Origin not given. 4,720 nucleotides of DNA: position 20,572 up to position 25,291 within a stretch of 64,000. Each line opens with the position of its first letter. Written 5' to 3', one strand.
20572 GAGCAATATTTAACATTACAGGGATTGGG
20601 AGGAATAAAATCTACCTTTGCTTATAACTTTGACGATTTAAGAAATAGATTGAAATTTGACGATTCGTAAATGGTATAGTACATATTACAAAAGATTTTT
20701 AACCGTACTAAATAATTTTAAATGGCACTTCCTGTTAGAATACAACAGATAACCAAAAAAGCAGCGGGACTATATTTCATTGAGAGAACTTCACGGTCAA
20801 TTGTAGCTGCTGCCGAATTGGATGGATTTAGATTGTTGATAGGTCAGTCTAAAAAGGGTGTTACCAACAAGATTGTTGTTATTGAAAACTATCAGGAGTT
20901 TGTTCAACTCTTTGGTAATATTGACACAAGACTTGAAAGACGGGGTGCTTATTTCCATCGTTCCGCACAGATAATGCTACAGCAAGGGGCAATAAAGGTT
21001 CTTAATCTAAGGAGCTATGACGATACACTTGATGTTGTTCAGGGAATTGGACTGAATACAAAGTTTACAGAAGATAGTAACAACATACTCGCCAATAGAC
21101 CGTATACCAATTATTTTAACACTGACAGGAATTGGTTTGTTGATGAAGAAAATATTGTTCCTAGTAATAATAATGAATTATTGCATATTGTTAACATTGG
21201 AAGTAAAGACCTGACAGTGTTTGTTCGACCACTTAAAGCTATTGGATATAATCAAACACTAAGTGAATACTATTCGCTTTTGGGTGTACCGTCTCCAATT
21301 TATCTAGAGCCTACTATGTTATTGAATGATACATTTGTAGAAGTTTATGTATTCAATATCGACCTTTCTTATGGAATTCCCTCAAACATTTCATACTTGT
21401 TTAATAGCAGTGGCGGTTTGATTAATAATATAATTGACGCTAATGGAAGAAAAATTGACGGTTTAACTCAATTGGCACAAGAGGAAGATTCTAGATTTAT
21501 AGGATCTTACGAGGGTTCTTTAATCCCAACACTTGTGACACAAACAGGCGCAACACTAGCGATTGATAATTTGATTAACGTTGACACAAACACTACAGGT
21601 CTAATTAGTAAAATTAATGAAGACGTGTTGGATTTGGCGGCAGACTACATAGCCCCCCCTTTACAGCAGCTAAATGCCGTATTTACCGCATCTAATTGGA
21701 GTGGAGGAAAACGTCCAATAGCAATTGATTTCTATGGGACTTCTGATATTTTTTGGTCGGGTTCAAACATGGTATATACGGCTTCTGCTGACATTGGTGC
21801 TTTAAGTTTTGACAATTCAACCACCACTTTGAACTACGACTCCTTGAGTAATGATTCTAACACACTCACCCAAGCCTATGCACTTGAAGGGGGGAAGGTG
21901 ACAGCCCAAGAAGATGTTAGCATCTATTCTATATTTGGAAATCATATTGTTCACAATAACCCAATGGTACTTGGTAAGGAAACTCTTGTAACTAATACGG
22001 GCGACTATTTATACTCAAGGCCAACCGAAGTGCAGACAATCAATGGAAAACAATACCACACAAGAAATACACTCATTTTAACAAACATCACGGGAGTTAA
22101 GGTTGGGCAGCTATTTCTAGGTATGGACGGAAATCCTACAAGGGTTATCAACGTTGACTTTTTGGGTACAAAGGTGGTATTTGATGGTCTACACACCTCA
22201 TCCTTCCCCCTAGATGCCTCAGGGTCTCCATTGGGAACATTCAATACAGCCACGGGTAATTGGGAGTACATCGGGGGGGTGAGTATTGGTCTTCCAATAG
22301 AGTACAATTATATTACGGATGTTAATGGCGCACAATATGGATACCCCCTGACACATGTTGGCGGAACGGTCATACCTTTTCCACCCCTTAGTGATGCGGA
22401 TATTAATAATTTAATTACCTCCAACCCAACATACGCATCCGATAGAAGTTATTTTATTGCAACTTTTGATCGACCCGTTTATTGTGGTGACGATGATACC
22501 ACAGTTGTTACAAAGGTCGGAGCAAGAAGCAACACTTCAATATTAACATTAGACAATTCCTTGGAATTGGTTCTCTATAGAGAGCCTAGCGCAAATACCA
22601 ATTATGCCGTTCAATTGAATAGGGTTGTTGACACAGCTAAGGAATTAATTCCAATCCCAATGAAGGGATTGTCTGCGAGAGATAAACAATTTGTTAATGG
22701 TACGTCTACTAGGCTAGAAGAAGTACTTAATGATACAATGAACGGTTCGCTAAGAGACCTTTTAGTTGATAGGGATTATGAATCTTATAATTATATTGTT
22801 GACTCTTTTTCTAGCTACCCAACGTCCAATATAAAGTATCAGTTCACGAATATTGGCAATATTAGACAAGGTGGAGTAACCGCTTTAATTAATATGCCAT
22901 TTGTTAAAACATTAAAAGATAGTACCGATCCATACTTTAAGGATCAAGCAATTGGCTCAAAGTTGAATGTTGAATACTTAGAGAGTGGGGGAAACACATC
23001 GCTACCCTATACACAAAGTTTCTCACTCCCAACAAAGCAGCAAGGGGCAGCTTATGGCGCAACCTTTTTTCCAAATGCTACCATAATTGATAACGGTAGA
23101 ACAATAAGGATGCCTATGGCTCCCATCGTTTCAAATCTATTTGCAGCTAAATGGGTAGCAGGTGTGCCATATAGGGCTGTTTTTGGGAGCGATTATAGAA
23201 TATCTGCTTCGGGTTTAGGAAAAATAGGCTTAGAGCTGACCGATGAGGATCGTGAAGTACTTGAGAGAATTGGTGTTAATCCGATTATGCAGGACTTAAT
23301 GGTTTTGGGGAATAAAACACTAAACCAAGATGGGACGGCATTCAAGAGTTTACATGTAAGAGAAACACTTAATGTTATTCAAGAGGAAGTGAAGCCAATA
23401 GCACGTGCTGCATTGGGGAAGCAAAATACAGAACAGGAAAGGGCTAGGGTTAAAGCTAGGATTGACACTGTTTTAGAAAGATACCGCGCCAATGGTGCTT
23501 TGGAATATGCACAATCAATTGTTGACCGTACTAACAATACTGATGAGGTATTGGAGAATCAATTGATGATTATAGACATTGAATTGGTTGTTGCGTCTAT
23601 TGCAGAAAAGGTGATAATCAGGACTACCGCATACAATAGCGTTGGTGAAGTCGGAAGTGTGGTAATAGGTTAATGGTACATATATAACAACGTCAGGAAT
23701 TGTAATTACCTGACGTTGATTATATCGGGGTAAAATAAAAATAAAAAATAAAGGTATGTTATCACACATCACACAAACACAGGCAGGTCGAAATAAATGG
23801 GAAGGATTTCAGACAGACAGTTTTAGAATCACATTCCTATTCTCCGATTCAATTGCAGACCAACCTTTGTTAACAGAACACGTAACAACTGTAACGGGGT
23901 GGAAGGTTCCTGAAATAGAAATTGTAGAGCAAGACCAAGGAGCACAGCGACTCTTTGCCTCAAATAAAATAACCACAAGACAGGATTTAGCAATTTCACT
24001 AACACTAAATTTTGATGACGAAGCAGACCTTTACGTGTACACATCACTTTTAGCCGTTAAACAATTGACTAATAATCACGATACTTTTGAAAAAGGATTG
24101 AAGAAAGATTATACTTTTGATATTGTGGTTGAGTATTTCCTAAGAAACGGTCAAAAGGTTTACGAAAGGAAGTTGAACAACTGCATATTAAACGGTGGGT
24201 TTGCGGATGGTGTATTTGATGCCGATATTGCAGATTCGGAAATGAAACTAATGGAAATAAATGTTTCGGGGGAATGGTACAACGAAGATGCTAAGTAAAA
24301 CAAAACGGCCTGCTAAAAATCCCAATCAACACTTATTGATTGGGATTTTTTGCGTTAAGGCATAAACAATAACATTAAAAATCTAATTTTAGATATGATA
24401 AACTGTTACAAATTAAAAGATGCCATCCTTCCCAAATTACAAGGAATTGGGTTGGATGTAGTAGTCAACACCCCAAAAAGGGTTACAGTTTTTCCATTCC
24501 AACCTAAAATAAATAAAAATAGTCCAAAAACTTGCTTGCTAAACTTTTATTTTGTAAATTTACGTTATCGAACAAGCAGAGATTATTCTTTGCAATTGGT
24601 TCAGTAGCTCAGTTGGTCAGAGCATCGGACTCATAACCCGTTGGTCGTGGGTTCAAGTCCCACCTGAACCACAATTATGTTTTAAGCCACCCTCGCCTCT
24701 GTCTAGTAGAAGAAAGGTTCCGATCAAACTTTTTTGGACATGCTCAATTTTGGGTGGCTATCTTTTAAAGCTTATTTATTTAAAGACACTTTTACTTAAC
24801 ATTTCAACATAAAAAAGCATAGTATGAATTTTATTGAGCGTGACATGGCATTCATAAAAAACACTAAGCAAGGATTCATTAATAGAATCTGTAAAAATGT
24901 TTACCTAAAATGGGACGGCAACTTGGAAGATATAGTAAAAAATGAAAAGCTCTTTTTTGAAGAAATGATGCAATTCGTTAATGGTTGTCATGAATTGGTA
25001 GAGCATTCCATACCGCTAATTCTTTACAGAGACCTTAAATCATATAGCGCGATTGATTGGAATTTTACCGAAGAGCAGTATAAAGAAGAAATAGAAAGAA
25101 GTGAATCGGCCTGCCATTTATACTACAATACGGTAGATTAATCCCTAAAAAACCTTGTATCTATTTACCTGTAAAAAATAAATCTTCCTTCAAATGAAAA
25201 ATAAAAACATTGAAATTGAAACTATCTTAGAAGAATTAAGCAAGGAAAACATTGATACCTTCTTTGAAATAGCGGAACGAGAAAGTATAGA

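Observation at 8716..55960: Phage-encoded LRR gene family (six copies, three loci) in birth-and-death evolution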

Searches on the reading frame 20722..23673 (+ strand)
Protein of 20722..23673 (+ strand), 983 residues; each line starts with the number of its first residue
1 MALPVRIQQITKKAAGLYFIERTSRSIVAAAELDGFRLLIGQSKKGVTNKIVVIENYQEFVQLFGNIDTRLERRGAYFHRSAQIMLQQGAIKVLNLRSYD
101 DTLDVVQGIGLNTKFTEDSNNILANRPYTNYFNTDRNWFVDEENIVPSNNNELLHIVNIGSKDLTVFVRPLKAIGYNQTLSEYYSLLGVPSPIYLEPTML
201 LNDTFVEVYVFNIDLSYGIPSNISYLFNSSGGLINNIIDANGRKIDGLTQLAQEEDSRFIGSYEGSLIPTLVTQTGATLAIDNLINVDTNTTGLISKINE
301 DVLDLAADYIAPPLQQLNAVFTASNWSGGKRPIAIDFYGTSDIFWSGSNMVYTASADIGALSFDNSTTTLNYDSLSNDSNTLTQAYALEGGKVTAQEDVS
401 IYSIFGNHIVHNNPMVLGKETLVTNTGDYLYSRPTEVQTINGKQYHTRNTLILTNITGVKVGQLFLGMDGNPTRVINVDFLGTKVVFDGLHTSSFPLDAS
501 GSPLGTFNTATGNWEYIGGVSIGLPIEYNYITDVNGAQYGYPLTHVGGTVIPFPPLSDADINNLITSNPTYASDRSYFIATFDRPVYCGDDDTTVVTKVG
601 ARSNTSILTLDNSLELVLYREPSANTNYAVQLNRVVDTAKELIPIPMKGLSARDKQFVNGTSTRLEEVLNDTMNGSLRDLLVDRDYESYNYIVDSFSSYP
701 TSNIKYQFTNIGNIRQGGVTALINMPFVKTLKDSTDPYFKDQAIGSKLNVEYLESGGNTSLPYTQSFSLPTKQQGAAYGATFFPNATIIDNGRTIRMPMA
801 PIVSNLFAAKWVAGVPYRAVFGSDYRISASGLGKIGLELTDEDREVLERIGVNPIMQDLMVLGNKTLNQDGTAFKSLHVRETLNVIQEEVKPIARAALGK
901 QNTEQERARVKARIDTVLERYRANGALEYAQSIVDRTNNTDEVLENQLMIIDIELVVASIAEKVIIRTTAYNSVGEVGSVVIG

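Call 12: search_protein_families(library=phrogs, proteins=[window:20722-23673:+], max_evalue=0.00001)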
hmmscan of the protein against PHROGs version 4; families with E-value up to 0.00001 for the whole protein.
window:20722-23673:+ (983 aa): 3 families
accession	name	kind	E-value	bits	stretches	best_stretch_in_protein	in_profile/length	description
phrog_34521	-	tail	2.6e-164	549.6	1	1-977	2-957/962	tail sheath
phrog_23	-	tail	8.5e-22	78.5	1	834-972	323-464/496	tail sheath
phrog_10581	-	tail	4.5e-09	36.1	1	840-956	775-895/915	tail sheath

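Call 111: find_related_loci(query=window:20722-23673:+, collection=viral_contigs, flank=10000)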
Query window:20722-23673:+ (983 aa) in viral_contigs; peptide patterns used: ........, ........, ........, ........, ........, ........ (x = any residue, [..] = any of these).
4 stretches matched a pattern; 2 encode a relative of the query (tblastn E <= 1e-3); 2 distinct loci.
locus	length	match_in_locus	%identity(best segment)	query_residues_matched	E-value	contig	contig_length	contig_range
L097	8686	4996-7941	66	1-982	0e+0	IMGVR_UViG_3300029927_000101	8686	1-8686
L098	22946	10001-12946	66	1-982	0e+0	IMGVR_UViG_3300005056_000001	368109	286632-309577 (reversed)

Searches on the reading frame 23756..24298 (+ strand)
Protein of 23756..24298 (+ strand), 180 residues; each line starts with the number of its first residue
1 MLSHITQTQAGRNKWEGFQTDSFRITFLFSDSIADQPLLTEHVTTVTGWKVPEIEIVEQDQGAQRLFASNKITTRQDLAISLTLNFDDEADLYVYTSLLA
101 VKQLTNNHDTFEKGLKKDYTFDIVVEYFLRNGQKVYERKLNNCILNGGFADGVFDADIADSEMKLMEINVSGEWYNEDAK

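Call 58: search_protein_families(library=phrogs, proteins=[window:23756-24298:+], max_evalue=0.001)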
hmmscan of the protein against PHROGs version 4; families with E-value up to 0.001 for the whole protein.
window:23756-24298:+ (180 aa): 1 family
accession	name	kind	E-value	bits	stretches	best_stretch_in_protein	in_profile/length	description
phrog_32623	-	unknown function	3.2e-27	96.5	1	1-177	2-182/185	-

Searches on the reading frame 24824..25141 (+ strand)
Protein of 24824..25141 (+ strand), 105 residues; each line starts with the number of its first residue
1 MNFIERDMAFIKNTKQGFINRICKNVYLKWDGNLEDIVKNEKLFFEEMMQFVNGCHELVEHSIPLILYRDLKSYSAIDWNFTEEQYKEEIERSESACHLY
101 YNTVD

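Call 58: search_protein_families(library=phrogs, proteins=[window:24824-25141:+], max_evalue=0.001)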
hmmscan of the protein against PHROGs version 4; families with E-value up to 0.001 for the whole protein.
window:24824-25141:+ (105 aa): 1 family
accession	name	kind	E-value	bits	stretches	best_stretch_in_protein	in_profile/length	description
phrog_21955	-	unknown function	3e-05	25.4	1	13-102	13-106/106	-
